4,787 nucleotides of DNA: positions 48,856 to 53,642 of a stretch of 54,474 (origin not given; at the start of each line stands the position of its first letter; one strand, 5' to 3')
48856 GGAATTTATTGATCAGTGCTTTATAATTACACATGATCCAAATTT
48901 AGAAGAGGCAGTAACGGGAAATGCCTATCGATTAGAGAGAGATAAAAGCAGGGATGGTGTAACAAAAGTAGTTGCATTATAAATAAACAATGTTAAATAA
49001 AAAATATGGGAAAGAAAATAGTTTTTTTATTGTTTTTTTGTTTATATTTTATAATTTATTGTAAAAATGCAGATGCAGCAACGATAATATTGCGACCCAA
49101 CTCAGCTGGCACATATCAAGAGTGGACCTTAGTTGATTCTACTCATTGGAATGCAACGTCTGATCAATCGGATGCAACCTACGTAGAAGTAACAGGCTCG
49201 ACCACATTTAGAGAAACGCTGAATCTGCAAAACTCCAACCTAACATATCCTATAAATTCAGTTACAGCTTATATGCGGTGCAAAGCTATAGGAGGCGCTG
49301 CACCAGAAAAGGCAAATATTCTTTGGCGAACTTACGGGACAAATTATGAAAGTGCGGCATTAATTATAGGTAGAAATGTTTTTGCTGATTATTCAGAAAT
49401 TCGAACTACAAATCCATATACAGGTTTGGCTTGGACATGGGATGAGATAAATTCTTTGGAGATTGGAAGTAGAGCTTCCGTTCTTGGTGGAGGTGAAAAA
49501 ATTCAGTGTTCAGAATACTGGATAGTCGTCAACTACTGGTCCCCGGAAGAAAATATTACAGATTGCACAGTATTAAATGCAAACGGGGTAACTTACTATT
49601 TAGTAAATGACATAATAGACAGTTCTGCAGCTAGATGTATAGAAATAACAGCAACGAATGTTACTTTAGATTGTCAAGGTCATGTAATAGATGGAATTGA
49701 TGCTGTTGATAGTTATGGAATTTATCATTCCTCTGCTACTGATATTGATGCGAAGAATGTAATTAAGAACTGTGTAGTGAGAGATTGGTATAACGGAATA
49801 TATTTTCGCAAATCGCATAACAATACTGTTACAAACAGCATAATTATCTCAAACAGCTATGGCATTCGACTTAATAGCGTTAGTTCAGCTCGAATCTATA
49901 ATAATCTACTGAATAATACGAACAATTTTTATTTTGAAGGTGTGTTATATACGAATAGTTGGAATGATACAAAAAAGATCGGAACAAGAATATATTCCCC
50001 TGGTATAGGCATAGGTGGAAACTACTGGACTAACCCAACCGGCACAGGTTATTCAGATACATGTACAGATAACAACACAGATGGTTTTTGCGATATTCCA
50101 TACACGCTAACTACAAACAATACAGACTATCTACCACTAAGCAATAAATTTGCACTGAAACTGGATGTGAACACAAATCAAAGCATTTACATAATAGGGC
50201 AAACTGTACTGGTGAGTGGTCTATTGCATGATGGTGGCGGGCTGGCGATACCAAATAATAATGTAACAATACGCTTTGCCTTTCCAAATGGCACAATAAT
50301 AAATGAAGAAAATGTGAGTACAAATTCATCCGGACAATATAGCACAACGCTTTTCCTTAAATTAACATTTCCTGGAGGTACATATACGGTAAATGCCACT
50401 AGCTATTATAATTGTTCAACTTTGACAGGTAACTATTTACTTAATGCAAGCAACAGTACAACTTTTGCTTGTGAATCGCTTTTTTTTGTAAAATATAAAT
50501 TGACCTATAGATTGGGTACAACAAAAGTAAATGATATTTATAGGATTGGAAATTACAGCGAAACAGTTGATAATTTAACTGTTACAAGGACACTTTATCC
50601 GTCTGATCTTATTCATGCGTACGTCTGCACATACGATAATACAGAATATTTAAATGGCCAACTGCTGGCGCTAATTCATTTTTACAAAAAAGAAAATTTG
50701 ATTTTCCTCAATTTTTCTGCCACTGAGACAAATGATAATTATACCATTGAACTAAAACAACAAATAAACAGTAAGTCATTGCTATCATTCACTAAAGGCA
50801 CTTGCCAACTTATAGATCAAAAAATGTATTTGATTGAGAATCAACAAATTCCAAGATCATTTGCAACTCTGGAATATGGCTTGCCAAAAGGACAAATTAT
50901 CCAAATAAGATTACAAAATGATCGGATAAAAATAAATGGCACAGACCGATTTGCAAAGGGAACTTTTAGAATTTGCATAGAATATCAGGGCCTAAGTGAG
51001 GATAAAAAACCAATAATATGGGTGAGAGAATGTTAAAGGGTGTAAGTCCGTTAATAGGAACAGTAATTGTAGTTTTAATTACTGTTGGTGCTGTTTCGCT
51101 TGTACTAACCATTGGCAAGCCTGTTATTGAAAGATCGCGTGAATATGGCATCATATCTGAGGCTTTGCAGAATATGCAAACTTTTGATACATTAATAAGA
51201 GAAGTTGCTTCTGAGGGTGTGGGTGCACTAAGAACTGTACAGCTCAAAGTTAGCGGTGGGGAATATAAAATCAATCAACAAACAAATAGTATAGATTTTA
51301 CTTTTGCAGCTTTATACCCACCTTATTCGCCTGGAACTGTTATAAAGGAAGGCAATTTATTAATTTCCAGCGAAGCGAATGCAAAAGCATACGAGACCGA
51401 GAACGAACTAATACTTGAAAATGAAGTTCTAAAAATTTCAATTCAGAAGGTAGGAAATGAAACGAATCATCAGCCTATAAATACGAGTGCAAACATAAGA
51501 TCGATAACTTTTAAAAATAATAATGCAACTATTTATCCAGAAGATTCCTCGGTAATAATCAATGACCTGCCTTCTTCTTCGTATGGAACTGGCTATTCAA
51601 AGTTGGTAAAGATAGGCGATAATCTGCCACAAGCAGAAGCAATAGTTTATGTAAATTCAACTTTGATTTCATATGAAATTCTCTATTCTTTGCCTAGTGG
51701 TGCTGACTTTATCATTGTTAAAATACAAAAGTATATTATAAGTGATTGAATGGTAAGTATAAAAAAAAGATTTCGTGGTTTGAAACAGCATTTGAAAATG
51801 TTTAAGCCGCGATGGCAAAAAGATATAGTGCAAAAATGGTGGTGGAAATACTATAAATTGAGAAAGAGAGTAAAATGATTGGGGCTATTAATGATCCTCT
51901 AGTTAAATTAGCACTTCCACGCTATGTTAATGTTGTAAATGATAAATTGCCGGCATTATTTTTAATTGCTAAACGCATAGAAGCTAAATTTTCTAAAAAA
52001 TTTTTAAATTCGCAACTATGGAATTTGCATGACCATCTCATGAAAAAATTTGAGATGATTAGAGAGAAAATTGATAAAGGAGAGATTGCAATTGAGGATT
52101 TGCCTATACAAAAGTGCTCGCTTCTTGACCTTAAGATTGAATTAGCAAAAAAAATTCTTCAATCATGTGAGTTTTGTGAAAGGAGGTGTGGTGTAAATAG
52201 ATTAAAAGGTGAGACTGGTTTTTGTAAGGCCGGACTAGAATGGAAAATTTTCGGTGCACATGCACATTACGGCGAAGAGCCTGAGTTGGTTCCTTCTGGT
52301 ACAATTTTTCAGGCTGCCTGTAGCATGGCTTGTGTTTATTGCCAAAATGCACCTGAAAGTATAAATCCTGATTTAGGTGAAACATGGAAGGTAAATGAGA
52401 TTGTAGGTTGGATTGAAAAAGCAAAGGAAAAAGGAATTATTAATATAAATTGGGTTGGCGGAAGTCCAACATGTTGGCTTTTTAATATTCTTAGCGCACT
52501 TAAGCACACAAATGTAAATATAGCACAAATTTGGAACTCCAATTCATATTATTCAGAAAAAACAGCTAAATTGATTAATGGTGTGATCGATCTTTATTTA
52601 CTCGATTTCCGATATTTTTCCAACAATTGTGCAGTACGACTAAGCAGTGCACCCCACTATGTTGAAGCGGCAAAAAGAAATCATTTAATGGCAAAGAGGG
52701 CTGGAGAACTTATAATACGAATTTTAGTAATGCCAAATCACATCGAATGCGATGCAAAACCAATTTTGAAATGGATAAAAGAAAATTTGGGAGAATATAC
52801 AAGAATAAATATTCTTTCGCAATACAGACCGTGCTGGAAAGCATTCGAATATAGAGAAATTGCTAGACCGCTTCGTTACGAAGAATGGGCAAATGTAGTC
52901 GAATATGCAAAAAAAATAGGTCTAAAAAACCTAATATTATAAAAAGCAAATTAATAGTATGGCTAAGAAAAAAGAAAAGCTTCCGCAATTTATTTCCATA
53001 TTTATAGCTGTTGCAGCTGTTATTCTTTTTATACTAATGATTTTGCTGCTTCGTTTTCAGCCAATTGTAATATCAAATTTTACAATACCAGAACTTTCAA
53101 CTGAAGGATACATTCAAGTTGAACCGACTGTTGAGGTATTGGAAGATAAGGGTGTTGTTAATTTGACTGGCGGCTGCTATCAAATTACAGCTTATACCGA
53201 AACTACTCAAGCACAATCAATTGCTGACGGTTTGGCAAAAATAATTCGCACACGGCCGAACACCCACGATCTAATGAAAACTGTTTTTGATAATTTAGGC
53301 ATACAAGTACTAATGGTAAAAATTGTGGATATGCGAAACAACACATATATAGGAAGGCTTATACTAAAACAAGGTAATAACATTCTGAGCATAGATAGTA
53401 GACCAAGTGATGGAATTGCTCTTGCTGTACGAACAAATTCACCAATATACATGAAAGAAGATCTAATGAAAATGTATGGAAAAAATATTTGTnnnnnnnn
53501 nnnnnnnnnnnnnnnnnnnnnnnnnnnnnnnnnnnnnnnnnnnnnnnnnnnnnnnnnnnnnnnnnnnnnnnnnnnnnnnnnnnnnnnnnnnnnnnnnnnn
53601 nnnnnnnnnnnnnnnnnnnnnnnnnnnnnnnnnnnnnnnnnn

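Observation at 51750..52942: Hidden 42-codon Lys/Arg/Trp-rich ORF translationally coupled to a PflX-like radical SAM gene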

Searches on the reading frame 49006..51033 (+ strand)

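Call 54: search_protein_families(library=pfam, proteins=[window:49006-51033:+], max_evalue=0.01)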
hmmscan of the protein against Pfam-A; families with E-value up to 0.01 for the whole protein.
window:49006-51033:+ (676 aa): 3 families
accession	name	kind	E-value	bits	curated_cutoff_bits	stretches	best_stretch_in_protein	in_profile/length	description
PF05048.19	NosD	-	4e-16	59.5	23.6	1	235-346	102-212/212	Periplasmic copper-binding protein (NosD)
PF01835.25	MG2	-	2.3e-07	31.5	32.8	1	389-465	5-81/96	MG2 domain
PF02369.22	Big_1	-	0.0095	16.5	34.9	0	402-465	20-79/93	Bacterial Ig-like domain (group 1)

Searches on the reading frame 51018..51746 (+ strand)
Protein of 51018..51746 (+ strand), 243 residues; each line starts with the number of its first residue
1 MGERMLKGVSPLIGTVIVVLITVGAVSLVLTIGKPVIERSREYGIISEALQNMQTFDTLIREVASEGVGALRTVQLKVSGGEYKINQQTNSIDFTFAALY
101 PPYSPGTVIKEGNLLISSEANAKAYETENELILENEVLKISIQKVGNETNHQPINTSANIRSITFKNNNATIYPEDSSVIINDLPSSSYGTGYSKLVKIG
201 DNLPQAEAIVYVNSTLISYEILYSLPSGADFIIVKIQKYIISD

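Call 3: search_protein_families(library=pfam, proteins=[window:51018-51746:+], max_evalue=0.1)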
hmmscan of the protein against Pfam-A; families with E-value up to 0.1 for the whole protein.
window:51018-51746:+ (243 aa): 2 families
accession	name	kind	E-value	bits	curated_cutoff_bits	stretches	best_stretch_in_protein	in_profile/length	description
PF23960.2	DUF7289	-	0.00013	22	27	1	8-89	2-82/238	Family of unknown function (DUF7289)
PF14651.12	Lipocalin_7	-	0.095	13.1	25.4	0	30-57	22-49/128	Lipocalin / cytosolic fatty-acid binding protein family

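Call 4: search_protein_families(library=ncbifam, proteins=[window:51018-51746:+], max_evalue=0.1)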
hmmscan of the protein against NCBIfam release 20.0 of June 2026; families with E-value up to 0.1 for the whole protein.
window:51018-51746:+ (243 aa): 1 family
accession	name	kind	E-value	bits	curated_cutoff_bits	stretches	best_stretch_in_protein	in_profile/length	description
TIGR02537.2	arch_flag_Nterm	domain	0.0047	16.4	20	1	6-23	2-19/33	archaellin/type IV pilin N-terminal domain-containing protein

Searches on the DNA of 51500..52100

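Call 52: search_rna_families(source=window, start=51500, end=52100, threshold=evalue, max_evalue=1)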
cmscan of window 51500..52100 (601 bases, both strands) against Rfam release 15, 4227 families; matches with E-value up to 1: 0.
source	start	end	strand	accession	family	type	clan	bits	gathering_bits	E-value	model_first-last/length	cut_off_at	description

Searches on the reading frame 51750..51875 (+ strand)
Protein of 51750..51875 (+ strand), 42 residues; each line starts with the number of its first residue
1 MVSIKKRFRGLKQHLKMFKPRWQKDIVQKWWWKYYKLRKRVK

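Call 3: search_protein_families(library=pfam, proteins=[window:51750-51875:+], max_evalue=0.1)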
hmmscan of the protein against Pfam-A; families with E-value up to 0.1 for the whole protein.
window:51750-51875:+ (42 aa): 0 families

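Call 4: search_protein_families(library=ncbifam, proteins=[window:51750-51875:+], max_evalue=0.1)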
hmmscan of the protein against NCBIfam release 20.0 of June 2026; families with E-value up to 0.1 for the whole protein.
window:51750-51875:+ (42 aa): 0 families

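Call 10: find_homologous_proteins(query=window:51750-51875:+, max_evalue=10)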
Query window:51750-51875:+: no candidate shares three 5-residue words with the query. No homologue found.

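Call 24: search_protein_representatives(alignment_id=A2)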
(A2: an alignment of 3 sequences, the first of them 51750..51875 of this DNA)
Query: 3 sequences, 37 profile positions. Proteins with E-value up to 0.001 (for the whole library): 2; up to 1e-10: 0; up to 1e-30: 0. The best 2 are listed.
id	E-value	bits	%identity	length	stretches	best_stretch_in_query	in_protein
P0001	1.1e-06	44.8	-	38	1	1-37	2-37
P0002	8.8e-04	35.5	-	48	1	1-29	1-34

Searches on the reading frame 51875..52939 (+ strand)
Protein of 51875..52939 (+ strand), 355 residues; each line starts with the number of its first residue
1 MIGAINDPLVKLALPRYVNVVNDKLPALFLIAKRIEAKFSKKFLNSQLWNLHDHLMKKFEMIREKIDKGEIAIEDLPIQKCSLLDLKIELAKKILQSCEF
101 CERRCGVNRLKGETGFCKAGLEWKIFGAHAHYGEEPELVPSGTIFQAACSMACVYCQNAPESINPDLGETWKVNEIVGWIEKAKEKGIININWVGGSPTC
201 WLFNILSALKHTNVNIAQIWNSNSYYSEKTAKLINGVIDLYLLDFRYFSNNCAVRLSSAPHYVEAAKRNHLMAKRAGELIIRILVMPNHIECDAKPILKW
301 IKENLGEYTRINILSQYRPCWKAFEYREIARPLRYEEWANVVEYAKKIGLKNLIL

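Call 3: search_protein_families(library=pfam, proteins=[window:51875-52939:+], max_evalue=0.1)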
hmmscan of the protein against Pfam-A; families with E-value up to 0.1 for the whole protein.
window:51875-52939:+ (355 aa): 2 families
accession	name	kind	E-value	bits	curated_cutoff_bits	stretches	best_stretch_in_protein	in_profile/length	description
PF04055.27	Radical_SAM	-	1.1e-13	52.1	29.5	1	144-301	2-166/166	Radical SAM superfamily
PF13353.11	Fer4_12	-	3.2e-05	24.7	22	1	143-231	9-98/137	4Fe-4S single cluster domain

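Call 4: search_protein_families(library=ncbifam, proteins=[window:51875-52939:+], max_evalue=0.1)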
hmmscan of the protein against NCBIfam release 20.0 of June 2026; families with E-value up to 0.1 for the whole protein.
window:51875-52939:+ (355 aa): 16 families
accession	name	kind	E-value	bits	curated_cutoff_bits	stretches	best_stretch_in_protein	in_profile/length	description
TIGR02495.1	NrdG2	equivalog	1.4e-09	37.5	131.15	1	140-306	17-185/193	anaerobic ribonucleoside-triphosphate reductase activating protein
TIGR02493.1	PFLA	equivalog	1.2e-06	28.1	231.75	1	144-315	20-196/235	pyruvate formate-lyase-activating protein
TIGR02494.1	PFLE_PFLC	subfamily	3.6e-05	23.2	174.35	1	195-325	131-263/293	glycyl-radical enzyme activating protein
TIGR04334.1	rSAM_Clo7bot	equivalog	0.00016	20.4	600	1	147-228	98-174/440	radical SAM/SPASM domain Clo7bot peptide maturase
NF001199.0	PRK00164.2-1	equivalog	0.00062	19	231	1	147-216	20-90/308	GTP 3',8-cyclase MoaA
TIGR04337.1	AmmeMemoSam_rS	hypoth_equivalog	0.0014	17.6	220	1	146-326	76-258/349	AmmeMemoRadiSam system radical SAM enzyme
TIGR02668.1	moaA_archaeal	equivalog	0.0016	17.5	325.25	1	147-213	18-84/303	GTP 3',8-cyclase MoaA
TIGR04041.1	activase_YjjW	hypoth_equivalog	0.002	17.6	250.2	1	169-353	91-273/276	YjjW family glycine radical enzyme activase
NF008396.0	PRK11194.1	equivalog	0.0066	15.3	633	1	146-210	117-188/379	dual-specificity RNA methyltransferase RlmN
TIGR02491.1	NrdG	equivalog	0.019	14.9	126.1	1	143-232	19-112/154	anaerobic ribonucleoside-triphosphate reductase activating protein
NF038283.1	viperin_w_prok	equivalog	0.024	13.8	180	1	147-223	10-93/281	viperin family antiviral radical SAM protein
NF043069.1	T4HPD_activ_SAM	equivalog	0.048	13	425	0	194-316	130-253/299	trans-4-hydroxy-L-proline dehydratase activase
TIGR02109.1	PQQ_syn_pqqE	equivalog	0.057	12.3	381.35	0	148-208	16-76/358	pyrroloquinoline quinone biosynthesis protein PqqE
TIGR00238.1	TIGR00238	subfamily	0.086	11.8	199.2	0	147-199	121-171/331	KamA family radical SAM protein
TIGR02666.1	moaA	equivalog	0.093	11.7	284.05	0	148-199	19-71/336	GTP 3',8-cyclase MoaA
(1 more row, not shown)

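Call 11: find_related_loci(query=window:51875-52939:+, collection=metagenome_contigs, flank=3000)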
Query window:51875-52939:+ (355 aa) in metagenome_contigs; peptide patterns used: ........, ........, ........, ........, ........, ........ (x = any residue, [..] = any of these).
341 stretches matched a pattern; 182 encode a relative of the query (tblastn E <= 1e-3); the best 80 are kept; 80 distinct loci.
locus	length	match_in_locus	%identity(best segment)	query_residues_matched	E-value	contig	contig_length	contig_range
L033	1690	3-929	100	47-355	0e+0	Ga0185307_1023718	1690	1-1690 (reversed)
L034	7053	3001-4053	74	4-354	1e-180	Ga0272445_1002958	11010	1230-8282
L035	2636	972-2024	72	4-354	0e+0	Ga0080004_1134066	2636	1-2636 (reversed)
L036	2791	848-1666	64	82-354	3e-127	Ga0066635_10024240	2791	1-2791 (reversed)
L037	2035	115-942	60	79-354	3e-118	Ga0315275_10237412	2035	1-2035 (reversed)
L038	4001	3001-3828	59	77-354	1e-109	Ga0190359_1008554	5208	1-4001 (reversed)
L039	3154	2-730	48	112-355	7e-70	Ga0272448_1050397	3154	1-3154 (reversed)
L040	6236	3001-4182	36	10-350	3e-67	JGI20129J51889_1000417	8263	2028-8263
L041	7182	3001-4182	35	10-350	3e-67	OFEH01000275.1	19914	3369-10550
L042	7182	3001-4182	35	10-350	3e-67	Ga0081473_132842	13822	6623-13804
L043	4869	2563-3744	35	10-350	9e-67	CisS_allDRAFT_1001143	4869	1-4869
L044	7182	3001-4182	35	10-350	7e-67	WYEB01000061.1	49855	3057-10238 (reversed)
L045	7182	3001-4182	35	10-350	1e-66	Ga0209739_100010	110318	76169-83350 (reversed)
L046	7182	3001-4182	34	10-350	2e-65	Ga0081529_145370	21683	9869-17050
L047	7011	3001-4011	36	28-352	5e-53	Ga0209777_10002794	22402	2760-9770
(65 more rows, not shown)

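Call 36: search_solved_structures(query=window:51875-52939:+, max_evalue=0.001)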
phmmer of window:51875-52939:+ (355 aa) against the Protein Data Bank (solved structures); distinct sequences matched with E-value up to 0.001: 0.

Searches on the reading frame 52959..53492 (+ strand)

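Call 3: search_protein_families(library=pfam, proteins=[window:52959-53492:+], max_evalue=0.1)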
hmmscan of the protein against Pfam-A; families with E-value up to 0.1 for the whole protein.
window:52959-53492:+ (178 aa): 2 families
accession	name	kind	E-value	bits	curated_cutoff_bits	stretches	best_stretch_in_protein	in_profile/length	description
PF02577.19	BFN_dom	-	1.2e-26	93.1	27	1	81-173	17-107/112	Bifunctional nuclease domain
PF15872.10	SRTM1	-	0.0022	18.6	27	1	11-50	41-80/103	Serine-rich and transmembrane domain-containing protein 1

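Call 4: search_protein_families(library=ncbifam, proteins=[window:52959-53492:+], max_evalue=0.1)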
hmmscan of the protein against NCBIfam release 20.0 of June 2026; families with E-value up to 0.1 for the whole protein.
window:52959-53492:+ (178 aa): 3 families
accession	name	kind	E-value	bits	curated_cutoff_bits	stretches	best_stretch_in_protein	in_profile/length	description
NF004486.0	PRK05815.3-4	equivalog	0.0071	16.1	272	1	8-128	17-134/224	F0F1 ATP synthase subunit A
TIGR00551.1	nadB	equivalog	0.082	11.6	452.75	0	52-105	167-219/489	L-aspartate oxidase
NF011223.0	PRK14630.1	equivalog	0.097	12.8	143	0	94-146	3-54/145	ribosome maturation factor RimP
